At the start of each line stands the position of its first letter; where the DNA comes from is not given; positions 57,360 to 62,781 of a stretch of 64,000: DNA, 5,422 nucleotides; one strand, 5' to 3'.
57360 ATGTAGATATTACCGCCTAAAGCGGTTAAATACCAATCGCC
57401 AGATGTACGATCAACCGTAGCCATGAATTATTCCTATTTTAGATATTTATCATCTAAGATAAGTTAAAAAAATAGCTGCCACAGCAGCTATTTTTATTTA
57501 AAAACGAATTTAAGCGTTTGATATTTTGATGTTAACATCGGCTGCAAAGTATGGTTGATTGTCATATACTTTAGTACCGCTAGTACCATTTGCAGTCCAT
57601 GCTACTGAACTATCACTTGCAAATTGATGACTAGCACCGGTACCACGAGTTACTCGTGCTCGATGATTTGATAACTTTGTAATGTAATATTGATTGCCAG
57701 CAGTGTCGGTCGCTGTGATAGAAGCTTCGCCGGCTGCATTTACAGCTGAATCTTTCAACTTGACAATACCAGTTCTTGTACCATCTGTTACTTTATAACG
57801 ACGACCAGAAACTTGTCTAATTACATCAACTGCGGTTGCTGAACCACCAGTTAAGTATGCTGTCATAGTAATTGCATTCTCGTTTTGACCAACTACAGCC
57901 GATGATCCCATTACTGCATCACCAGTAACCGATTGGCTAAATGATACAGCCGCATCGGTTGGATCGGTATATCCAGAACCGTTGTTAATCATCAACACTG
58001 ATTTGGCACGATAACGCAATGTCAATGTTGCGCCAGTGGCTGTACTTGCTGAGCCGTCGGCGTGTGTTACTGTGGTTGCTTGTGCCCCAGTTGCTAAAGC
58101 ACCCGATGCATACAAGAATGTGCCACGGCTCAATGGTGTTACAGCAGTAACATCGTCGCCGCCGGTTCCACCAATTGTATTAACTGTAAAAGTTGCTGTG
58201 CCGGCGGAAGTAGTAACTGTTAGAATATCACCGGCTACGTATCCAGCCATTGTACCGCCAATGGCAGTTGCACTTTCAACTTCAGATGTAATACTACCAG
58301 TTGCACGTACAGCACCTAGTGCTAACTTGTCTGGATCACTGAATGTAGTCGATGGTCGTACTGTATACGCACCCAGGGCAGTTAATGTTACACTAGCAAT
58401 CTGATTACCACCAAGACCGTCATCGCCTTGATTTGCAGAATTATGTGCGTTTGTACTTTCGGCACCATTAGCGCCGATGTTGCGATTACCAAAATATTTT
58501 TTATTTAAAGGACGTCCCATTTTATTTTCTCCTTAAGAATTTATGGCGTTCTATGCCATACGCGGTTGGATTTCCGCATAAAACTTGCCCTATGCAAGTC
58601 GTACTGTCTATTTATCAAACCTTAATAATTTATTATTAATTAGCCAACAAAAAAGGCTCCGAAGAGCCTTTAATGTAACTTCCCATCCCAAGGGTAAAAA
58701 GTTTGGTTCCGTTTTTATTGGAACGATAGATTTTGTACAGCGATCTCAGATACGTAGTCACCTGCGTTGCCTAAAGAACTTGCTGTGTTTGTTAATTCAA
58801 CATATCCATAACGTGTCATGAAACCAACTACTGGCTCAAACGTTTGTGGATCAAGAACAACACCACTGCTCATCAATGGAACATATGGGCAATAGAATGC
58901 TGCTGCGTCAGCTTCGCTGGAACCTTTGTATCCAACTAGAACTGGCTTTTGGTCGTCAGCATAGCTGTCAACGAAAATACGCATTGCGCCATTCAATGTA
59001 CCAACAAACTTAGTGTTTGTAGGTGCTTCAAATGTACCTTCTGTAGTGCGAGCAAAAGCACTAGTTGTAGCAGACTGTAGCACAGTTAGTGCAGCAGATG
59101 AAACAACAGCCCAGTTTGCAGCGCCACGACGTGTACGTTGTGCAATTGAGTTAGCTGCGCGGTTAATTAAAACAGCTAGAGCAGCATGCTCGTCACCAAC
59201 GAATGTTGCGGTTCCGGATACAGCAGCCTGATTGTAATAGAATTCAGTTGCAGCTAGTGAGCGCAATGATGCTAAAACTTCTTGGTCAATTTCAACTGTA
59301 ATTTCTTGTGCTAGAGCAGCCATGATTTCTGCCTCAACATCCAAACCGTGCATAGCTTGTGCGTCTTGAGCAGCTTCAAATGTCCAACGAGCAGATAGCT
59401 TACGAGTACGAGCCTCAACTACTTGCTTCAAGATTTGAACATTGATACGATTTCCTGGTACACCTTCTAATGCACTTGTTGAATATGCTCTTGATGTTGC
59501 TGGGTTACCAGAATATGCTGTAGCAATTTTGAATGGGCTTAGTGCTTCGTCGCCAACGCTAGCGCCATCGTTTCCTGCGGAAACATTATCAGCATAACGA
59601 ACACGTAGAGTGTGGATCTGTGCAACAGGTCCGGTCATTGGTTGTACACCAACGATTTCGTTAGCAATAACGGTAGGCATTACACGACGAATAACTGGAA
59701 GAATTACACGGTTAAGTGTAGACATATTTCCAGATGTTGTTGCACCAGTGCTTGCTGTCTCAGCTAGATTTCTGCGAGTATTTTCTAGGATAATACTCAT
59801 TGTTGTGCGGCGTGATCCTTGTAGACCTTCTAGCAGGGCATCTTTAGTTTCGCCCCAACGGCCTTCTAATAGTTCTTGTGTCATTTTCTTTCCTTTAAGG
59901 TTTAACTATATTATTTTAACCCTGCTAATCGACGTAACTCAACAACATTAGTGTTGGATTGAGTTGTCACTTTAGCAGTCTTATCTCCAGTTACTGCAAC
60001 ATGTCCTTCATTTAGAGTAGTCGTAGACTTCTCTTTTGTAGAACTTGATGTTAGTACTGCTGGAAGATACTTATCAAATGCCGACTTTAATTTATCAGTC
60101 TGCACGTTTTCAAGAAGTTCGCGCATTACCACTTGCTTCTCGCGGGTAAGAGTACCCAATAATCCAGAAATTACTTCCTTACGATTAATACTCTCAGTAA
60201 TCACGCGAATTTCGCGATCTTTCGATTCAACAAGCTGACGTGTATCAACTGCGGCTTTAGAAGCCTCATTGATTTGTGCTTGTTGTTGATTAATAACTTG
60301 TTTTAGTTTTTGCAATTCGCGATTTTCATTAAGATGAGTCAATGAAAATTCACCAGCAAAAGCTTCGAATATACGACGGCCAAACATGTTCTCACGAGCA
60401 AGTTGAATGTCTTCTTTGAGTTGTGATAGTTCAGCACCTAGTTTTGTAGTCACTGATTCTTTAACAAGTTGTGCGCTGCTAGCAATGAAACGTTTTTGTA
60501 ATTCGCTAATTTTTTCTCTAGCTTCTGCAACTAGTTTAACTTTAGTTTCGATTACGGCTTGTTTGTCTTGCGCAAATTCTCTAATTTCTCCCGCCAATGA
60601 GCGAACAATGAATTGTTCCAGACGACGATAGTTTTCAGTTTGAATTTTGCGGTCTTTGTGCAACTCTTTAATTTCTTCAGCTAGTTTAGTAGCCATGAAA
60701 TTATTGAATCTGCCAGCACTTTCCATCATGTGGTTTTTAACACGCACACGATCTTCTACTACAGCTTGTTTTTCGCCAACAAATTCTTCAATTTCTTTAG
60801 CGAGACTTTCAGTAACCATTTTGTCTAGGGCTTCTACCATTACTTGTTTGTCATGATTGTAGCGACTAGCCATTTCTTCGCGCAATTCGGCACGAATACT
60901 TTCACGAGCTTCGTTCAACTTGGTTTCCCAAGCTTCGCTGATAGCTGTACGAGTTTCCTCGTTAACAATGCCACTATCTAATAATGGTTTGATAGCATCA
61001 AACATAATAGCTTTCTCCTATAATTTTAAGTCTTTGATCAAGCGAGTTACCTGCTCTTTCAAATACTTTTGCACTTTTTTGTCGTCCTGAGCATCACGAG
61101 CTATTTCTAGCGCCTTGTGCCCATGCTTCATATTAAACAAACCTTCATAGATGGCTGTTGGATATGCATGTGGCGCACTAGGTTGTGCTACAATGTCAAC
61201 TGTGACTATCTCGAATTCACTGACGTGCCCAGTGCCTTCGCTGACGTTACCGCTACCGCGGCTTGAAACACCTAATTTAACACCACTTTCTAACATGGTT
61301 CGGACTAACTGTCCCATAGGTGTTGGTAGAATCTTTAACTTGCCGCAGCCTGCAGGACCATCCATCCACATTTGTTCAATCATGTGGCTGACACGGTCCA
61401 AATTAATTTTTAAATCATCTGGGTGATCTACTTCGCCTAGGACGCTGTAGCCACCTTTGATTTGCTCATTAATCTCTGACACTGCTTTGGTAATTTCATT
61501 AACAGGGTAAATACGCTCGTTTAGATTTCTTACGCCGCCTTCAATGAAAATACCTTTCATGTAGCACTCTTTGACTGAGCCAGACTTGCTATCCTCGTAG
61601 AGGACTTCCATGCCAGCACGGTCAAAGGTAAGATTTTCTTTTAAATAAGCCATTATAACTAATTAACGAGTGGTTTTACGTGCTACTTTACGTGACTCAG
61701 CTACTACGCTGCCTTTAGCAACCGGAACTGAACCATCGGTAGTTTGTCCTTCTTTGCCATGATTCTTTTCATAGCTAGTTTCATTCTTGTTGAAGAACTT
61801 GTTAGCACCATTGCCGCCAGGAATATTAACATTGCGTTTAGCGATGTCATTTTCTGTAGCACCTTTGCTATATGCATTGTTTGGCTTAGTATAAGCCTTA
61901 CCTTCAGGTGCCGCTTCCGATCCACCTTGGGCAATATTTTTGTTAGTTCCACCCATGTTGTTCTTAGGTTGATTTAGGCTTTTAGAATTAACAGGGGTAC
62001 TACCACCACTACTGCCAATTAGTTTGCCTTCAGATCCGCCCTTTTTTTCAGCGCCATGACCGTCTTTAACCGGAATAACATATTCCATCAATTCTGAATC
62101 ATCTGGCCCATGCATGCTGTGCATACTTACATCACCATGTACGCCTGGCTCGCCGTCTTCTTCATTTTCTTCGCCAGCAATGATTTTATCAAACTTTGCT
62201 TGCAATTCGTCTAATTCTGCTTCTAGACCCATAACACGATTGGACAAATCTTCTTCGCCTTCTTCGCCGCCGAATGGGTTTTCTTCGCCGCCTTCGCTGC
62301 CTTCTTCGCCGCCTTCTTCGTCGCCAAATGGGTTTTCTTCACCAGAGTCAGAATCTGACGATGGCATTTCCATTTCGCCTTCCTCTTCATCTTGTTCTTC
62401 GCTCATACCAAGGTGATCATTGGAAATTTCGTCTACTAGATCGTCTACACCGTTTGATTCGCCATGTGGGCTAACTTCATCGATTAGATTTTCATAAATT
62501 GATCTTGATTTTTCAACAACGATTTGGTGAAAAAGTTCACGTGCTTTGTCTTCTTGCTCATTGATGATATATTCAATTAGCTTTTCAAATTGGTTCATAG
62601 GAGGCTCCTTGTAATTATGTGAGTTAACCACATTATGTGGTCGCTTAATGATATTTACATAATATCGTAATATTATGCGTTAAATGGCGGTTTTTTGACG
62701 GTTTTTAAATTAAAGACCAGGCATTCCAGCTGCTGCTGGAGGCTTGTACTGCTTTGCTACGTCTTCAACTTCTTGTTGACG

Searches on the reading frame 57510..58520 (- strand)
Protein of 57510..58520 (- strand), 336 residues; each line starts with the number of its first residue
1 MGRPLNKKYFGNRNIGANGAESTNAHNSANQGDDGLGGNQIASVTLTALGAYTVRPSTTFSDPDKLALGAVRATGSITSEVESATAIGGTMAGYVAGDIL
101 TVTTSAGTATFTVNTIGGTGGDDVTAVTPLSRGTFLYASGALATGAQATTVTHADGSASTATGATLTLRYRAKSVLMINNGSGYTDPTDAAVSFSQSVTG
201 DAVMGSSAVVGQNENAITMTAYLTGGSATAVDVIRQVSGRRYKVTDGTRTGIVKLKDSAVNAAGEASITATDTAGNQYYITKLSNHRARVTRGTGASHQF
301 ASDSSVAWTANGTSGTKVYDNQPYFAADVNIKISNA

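Call 7: search_protein_families(library=phrogs, proteins=[window:57510-58520:-], max_evalue=0.001)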
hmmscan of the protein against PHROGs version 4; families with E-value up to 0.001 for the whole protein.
window:57510-58520:- (336 aa): 0 families

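Call 106: search_protein_families(library=pfam, proteins=[window:57510-58520:-], max_evalue=0.1)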
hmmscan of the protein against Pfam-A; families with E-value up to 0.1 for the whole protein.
window:57510-58520:- (336 aa): 1 family
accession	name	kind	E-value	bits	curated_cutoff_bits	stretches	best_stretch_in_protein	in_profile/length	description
PF10703.15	MoaF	-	0.023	15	23.3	0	289-319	32-64/108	MoaF N-terminal domain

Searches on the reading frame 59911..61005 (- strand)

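Call 7: search_protein_families(library=phrogs, proteins=[window:59911-61005:-], max_evalue=0.001)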
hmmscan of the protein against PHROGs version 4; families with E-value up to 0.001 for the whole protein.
window:59911-61005:- (364 aa): 1 family
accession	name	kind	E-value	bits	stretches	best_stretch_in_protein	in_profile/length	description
phrog_10922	-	unknown function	3.4e-83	280.7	1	7-350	6-352/375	-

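Call 115: search_protein_families(library=pfam, proteins=[window:59911-61005:-], max_evalue=0.01)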
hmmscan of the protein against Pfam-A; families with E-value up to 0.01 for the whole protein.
window:59911-61005:- (364 aa): 1 family
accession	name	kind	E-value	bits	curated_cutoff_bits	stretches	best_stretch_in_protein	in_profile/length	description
PF00042.28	Globin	-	0.0042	18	22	0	107-159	60-113/117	Globin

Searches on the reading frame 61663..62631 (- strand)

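Call 115: search_protein_families(library=pfam, proteins=[window:61663-62631:-], max_evalue=0.01)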
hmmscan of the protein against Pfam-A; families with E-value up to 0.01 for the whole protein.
window:61663-62631:- (322 aa): 1 family
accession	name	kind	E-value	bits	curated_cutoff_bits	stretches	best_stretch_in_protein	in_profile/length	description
PF16526.10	CLZ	-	0.0057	17.5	26.7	0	122-155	22-55/71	C-terminal leucine zipper domain of cyclic nucleotide-gated channels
